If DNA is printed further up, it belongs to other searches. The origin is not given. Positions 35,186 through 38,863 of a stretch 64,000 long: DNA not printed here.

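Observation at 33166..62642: A ~29-kb hybrid lipo-NRPS/PKS cluster with an aspartate-tailoring gene set and reductive release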

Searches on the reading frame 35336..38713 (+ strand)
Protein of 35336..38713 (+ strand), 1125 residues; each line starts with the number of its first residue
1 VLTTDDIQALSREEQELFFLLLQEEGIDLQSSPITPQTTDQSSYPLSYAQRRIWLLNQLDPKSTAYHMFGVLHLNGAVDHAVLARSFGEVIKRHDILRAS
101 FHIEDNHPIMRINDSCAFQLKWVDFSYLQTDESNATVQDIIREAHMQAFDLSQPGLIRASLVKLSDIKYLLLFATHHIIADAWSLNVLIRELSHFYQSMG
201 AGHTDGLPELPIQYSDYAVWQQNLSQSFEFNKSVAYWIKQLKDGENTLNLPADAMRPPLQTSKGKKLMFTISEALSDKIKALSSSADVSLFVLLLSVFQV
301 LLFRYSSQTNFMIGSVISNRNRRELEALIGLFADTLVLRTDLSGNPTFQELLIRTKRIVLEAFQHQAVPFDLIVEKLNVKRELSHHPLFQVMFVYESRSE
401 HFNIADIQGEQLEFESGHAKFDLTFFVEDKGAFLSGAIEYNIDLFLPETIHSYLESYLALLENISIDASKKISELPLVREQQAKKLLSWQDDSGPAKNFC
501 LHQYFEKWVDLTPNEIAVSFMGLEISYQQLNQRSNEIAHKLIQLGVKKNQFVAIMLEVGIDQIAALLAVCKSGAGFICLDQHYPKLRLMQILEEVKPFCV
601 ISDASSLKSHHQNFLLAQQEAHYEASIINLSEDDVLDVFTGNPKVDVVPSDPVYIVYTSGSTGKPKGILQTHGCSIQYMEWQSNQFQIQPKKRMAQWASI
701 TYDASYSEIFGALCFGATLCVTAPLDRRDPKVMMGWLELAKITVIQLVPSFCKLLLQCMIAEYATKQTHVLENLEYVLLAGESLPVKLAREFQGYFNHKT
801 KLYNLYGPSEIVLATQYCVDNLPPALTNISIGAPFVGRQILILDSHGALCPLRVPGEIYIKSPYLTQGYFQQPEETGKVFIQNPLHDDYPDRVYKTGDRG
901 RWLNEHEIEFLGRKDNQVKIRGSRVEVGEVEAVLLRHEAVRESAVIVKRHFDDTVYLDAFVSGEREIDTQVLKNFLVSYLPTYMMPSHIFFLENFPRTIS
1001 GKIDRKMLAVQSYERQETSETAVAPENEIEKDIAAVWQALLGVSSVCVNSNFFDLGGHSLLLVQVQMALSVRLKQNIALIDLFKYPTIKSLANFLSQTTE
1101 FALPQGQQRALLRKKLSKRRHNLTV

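Call 3: search_protein_families(library=pfam, proteins=[window:35336-38713:+])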
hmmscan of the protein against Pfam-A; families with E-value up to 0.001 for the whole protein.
window:35336-38713:+ (1125 aa): 4 families
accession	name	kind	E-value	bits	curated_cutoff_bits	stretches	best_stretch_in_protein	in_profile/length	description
PF00668.25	Condensation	-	5.3e-108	362.1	30.6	1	41-487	2-456/456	Condensation domain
PF00501.34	AMP-binding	-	1.2e-70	238.7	29.9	1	505-870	1-384/384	AMP-binding enzyme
PF00550.31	PP-binding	-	1e-11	45.3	20.8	1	1032-1095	2-67/67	Phosphopantetheine attachment site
PF13193.12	AMP-binding_C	-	1.2e-09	39.4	24.5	1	929-1002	1-76/76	AMP-binding enzyme C-terminal domain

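Call 48: search_protein_families(library=ncbifam, proteins=[window:35336-38713:+], max_evalue=1e-10)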
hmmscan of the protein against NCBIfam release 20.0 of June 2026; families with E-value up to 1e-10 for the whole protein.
window:35336-38713:+ (1125 aa): 88 families (the best 25 are shown)
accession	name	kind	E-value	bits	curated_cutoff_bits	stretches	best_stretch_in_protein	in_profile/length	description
NF004282.0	PRK05691.1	subfamily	1.7e-210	701.5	4090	1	32-1092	665-1702/4334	non-ribosomal peptide synthase/polyketide synthase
NF047350.1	aureusi_NRPS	equivalog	5.6e-190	633.8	2500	1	33-1119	984-2014/2373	aureusimine non-ribosomal peptide synthetase AusA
NF038078.1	NRPS_MxcG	equivalog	1.8e-124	416.6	2300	2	441-1105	393-1051/1442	myxochelin non-ribosomal peptide synthetase MxcG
NF041803.1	NRPS_SolG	exception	3.9e-121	405.5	2200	1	42-1093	110-1153/1163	solanimycin non-ribosomal peptide synthetase SolG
TIGR01733.1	AA-adenyl-dom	subfamily_domain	3.8e-107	358.6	317.4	1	526-945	1-409/409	amino acid adenylation domain-containing protein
NF007605.2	PRK10252.1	equivalog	8.8e-102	341.5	2400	1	44-1096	4-1042/1292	enterobactin non-ribosomal peptide synthetase EntF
TIGR03443.1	alpha_am_amid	equivalog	4.6e-84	282.7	1030.1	2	237-962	2-748/1390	L-aminoadipate-semialdehyde dehydrogenase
NF003417.0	PRK04813.1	subfamily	8.5e-76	255.5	476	1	505-1009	9-500/505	D-alanine--poly(phosphoribitol) ligase subunit DltA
TIGR01734.1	D-ala-DACP-lig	equivalog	3.2e-71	240.4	559.85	1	505-1010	6-500/504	D-alanine--poly(phosphoribitol) ligase subunit DltA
TIGR03098.1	ligase_PEP_1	hypoth_equivalog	3.7e-58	197.3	592.35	1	501-1010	2-516/517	acyl-CoA ligase (AMP-forming), exosortase A system-associated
NF004837.0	PRK06187.1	subfamily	2.8e-56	190.9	476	1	500-1017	9-527/531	long-chain-fatty-acid--CoA ligase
NF002966.0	PRK03640.1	equivalog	9.5e-43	146.5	556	1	503-1010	6-478/483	o-succinylbenzoate--CoA ligase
TIGR01923.1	menE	equivalog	8.9e-41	140.1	330.15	1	526-1007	1-441/442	o-succinylbenzoate--CoA ligase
NF006182.0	PRK08316.1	subfamily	1.3e-38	132.7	663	1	509-1009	21-514/523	fatty acyl-CoA synthetase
NF004822.0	PRK06178.1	equivalog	5.9e-38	130.8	782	1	650-1011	213-566/571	acyl-CoA synthetase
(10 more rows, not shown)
